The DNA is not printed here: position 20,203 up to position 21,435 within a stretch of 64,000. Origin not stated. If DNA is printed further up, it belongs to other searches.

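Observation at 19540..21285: ParB-like (GERRxR) protein + PRTase-fold protein: a coupled two-gene cassette in an R-M island, candidate undescribed defence/TA-type system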

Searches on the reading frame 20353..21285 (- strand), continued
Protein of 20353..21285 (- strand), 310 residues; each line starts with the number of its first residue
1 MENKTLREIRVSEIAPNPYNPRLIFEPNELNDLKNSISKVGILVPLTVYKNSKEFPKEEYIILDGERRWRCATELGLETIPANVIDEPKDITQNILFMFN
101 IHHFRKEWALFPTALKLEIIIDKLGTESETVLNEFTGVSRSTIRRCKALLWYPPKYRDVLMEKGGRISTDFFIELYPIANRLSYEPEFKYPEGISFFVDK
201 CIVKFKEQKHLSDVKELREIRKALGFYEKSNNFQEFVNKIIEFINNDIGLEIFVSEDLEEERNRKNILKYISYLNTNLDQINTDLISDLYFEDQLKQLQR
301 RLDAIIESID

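Call 65: search_solved_structures(query=A6, max_evalue=5, show_alignments=1)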
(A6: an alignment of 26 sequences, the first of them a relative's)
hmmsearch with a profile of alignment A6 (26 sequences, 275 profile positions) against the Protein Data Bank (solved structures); distinct sequences matched with E-value up to 5: 6.
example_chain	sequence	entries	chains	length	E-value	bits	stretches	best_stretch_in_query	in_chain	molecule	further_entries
7unh_A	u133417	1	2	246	0.05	16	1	138-177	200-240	SP2 designed chlorophyll dimer protein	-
7uni_A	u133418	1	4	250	0.056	15.9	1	138-177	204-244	SP2-ZnPPaM designed chlorophyll dimer protein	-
2l82_A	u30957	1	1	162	0.14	14.6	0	70-121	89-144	DESIGNED PROTEIN OR32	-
2eky_A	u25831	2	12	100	0.23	13.9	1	129-206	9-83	UPF0045 protein MJ1052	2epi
8pmk_A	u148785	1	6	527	0.86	12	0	55-95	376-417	Phthaloyl-CoA decarboxylase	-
8oz5_A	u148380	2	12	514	0.88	11.9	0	55-95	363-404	Phthaloyl-CoA decarboxylase (Pcd)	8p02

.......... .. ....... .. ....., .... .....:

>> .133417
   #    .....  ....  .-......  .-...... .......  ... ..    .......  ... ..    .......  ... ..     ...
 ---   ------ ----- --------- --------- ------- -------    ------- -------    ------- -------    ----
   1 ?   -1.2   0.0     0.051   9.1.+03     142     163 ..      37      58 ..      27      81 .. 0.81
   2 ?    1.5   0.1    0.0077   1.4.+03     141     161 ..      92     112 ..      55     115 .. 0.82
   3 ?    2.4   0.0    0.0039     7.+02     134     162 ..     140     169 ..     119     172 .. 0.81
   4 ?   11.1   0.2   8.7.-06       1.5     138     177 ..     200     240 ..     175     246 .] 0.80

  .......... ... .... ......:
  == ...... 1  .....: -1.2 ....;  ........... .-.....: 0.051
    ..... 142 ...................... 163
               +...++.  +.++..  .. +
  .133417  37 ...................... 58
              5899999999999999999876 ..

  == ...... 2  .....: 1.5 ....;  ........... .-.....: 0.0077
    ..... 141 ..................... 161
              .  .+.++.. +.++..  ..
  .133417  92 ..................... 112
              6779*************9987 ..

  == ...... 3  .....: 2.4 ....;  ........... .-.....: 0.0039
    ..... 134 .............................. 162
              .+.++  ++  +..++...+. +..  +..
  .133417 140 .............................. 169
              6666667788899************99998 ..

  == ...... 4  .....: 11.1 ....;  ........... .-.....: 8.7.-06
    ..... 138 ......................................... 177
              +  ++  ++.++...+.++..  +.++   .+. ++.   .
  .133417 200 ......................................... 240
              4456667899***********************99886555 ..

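Call 71: predict_structure(alignment_id=A2)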
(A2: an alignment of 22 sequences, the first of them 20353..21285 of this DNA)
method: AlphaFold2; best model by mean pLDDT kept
length: 310 residues; sequences in the alignment: 22
mean_pLDDT: 81.6   pTM: 0.56
mean pLDDT of the five models: 81.6, 79.5, 79.3, 77.1, 69.1
residues with pLDDT >= 90: 86; 70-90: 171; 50-70: 39; < 50: 14
segments of 3 or more residues with pLDDT < 50: 1-4, 99-108
pLDDT, mean of each block of 10 residues (from residue 1): 63 77 73 86 79 70 78 88 71 52 51 83 86 78 91 91 79 95 94 96 86 86 90 93 90 75 82 89 81 91 87
secondary structure, 60 per line:
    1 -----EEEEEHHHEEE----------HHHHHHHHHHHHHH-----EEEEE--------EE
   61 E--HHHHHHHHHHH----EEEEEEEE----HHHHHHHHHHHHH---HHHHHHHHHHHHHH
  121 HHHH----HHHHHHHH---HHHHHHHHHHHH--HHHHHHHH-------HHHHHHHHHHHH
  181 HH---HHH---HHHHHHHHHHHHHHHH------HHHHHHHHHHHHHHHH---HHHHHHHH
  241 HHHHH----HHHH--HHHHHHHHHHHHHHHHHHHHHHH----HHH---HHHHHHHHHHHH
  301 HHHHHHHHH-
elements in order: E6-10 E14-16 H27-40 E46-50 E59-61 H64-74 E79-86 H91-103 H107-124 H129-136 H140-151 H154-161 H169-182 H192-207 H214-229 H233-245 H250-253 H256-278 H289-309

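Call 74: fold_search(model_id=the predicted structure, library=pdb)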
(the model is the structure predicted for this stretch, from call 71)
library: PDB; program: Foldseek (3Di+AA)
matches with E <= 10: 131; with E <= 0.001: 31
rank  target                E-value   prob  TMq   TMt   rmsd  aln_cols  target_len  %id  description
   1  7nfu_A                1.4e-08  1.00  0.49  0.67   4.1       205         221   24  Crystal structure of C-terminally truncated Geobacillus thermoleovorans nucleoid occlusion protein Noc (released 2021-02-17)
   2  7ol9_A                1.7e-08  1.00  0.27  0.38  13.6       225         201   25  Crystal structure of C-terminally truncated Bacillus subtilis nucleoid occlusion protein (Noc) complexed to the Noc-bi (released 2022-03-09)
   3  6sdk_A                2.0e-08  1.00  0.27  0.42  12.5       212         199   27  Crystal structure of bacterial ParB dimer bound to CDP (released 2019-10-23)
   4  7nfu_B                2.2e-08  1.00  0.48  0.67   3.6       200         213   25  Crystal structure of C-terminally truncated Geobacillus thermoleovorans nucleoid occlusion protein Noc (released 2021-02-17)
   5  6t1f_C                2.3e-08  1.00  0.26  0.39  11.6       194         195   25  Crystal structure of the C-terminally truncated chromosome-partitioning protein ParB from Caulobacter crescentus compl (released 2020-10-14)
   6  7bnr_A                3.3e-08  1.00  0.27  0.42  12.9       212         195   21  Crystal structure of a ParB Q52A mutant from Myxococcus xanthus bound to CTPyS (released 2021-09-08)
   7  6sdk_B                3.5e-08  1.00  0.27  0.42  12.8       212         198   27  Crystal structure of bacterial ParB dimer bound to CDP (released 2019-10-23)
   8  7bnk_A                3.9e-08  1.00  0.27  0.43  12.9       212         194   20  Crystal structure of ParB from Myxococcus xanthus bound to CDP and Monothiophosphate (released 2021-09-08)
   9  7ol9_B                4.5e-08  1.00  0.28  0.41  15.8       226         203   25  Crystal structure of C-terminally truncated Bacillus subtilis nucleoid occlusion protein (Noc) complexed to the Noc-bi (released 2022-03-09)
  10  7bnk_B                6.2e-08  1.00  0.27  0.43  12.8       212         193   20  Crystal structure of ParB from Myxococcus xanthus bound to CDP and Monothiophosphate (released 2021-09-08)
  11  6t1f_D                1.1e-07  1.00  0.38  0.57   7.5       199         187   23  Crystal structure of the C-terminally truncated chromosome-partitioning protein ParB from Caulobacter crescentus compl (released 2020-10-14)
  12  7bm8_A                1.1e-07  1.00  0.28  0.46  13.6       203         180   24  Crystal structure of the C-terminally truncated chromosome-partitioning protein ParB from Caulobacter crescentus compl (released 2021-04-28)
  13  7bnr_B                1.5e-07  1.00  0.27  0.42  12.9       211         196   20  Crystal structure of a ParB Q52A mutant from Myxococcus xanthus bound to CTPyS (released 2021-09-08)
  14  6t1f_B                1.8e-07  1.00  0.38  0.57   7.4       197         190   23  Crystal structure of the C-terminally truncated chromosome-partitioning protein ParB from Caulobacter crescentus compl (released 2020-10-14)
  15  8qa9_B                2.2e-07  1.00  0.40  0.55   6.6       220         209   20  Crystal structure of the RK2 plasmid encoded co-complex of the C-terminally truncated transcriptional repressor protei (released 2024-02-21)
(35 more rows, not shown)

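Call 87: search_protein_families(library=pfam, alignment_id=A7, max_evalue=0.00001)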
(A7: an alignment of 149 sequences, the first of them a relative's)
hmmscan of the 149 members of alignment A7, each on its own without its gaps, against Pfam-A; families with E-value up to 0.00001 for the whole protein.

A. member 1, L001:7410-8225:+ (272 aa): 0 families

B. families by the number of members that match (of 149 scanned): 130 families (the first 25 are shown)
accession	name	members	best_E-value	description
PF02086.21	MethyltransfD12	4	3.6e-84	D12 class N6 adenine-specific DNA methyltransferase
PF01555.25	N6_N4_Mtase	4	2.2e-55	DNA methylase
PF13091.12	PLDc_2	3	2.3e-15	PLD-like domain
PF09491.16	RE_AlwI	2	5.3e-96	AlwI restriction endonuclease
PF00145.23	DNA_methylase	2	4.9e-84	C-5 cytosine-specific DNA methylase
PF02096.25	60KD_IMP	2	3.4e-57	60Kd inner membrane protein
PF04851.21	ResIII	2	9.8e-36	Type III restriction enzyme, res subunit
PF00665.32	rve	2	6.2e-31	Integrase core domain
PF00271.37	Helicase_C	2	3e-21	Helicase conserved C-terminal domain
PF14849.12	YidC_periplas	2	7.4e-20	YidC periplasmic domain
PF00266.25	Aminotran_5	2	1.5e-18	Aminotransferase class-V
PF00589.27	Phage_integrase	2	6.3e-18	Phage integrase family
PF01424.28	R3H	2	4.4e-12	R3H domain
PF00963.24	Cohesin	2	9e-11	Cohesin domain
PF13083.13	KH_KhpA-B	2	7.2e-10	KhpA/KhpB, KH domain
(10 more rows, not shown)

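Call 88: search_protein_families(library=padloc, alignment_id=A7, max_evalue=1e-10)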
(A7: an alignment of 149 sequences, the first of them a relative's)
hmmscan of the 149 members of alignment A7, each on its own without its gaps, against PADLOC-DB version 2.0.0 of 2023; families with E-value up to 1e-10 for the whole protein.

A. member 1, L001:7410-8225:+ (272 aa): 0 families

B. families by the number of members that match (of 149 scanned): 234 families (the first 25 are shown)
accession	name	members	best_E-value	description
PDLC03305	MTase_II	5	6.4e-85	Type II methyltransferase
PDLC04134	mad2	5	8.3e-16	mads_2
PDLC03261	MTase_II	4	2.9e-249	Type II methyltransferase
PDLC03294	MTase_II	4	3.5e-96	Type II methyltransferase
PDLC03371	MTase_II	4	7.6e-87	Type II methyltransferase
PDLC03735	oMTase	4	4.6e-80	orphan methyltransferase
PDLC03216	MTase_II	4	9.6e-72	Type II methyltransferase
PDLC03266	MTase_II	4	3.2e-68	Type II methyltransferase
PDLC03738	oMTase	4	1.6e-65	orphan methyltransferase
PDLC03729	oMTase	4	2.5e-65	orphan methyltransferase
PDLC03387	MTase_II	4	2e-47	Type II methyltransferase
PDLC03353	MTase_II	4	3e-43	Type II methyltransferase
PDLC03279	MTase_II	4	6e-43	Type II methyltransferase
PDLC03302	MTase_II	4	3.4e-40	Type II methyltransferase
PDLC03247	MTase_II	4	2e-37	Type II methyltransferase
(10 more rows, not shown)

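Call 93: find_homologous_proteins(query=A6, max_evalue=0.00001)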
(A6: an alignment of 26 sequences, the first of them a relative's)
Query A6 (26 sequences) (274 aa, profile of the alignment): 104 proteins with E <= 0.00001 among 8000 candidates.
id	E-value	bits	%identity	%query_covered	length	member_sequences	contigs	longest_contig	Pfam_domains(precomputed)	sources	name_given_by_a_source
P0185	7.9e-84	299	47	99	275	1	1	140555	-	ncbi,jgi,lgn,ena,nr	ncbi:MAG TPA: hypothetical protein VMV72_17710 [Verrucomicrobiae bacterium]|nr:hypothetical protein 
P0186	2.6e-81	291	99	100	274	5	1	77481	-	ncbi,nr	ncbi:MAG TPA: hypothetical protein VLK37_05850 [Solirubrobacterales bacterium]|nr:hypothetical prote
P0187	1.4e-80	288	43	100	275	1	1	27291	-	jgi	jgi:hypothetical protein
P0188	2.0e-80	288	48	100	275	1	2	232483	-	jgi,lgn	jgi:hypothetical protein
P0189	5.9e-79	283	44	100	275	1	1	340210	-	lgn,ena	-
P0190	3.9e-78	281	45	100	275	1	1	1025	-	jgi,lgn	jgi:hypothetical protein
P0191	4.8e-78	280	47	100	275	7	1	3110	-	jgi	-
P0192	9.0e-78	279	47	100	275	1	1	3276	-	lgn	-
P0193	1.9e-77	278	45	100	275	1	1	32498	-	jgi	jgi:hypothetical protein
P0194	3.0e-77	278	48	100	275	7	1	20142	-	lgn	-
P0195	4.1e-77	277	46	100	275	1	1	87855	-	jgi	jgi:hypothetical protein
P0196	1.7e-76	275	45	100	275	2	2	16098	-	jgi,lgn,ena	-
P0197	2.6e-76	275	46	100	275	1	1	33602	-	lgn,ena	-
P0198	3.2e-76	274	45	100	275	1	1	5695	-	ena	-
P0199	5.5e-76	273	44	100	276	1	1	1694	-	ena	-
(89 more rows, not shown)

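Call 94: search_protein_representatives(alignment_id=A2)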
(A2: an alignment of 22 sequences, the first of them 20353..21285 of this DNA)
Query: 22 sequences, 311 profile positions. Proteins with E-value up to 0.001 (for the whole library): 25193; up to 1e-10: 1846; up to 1e-30: 129. The best 150 are listed.
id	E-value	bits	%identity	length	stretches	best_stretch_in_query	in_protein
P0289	1.7e-141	487.2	-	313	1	2-311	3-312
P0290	3.6e-129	446.8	-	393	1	1-311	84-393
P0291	2.7e-85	302.7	-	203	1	111-311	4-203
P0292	4.8e-67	242.7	-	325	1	3-310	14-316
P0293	3.5e-66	239.9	-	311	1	6-308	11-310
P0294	1.0e-65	238.4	-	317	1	6-311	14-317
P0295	3.9e-63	229.9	-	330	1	6-308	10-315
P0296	1.3e-62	228.2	-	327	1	6-310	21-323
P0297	3.0e-62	226.9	-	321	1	5-310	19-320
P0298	6.5e-62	225.9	-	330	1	5-309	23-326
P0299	1.8e-61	224.4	-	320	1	5-305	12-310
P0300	3.4e-61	223.5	-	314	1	2-308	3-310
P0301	6.5e-59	216.0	-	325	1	5-307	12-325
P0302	6.6e-59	216.0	-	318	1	4-310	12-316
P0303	3.3e-58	213.7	-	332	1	3-309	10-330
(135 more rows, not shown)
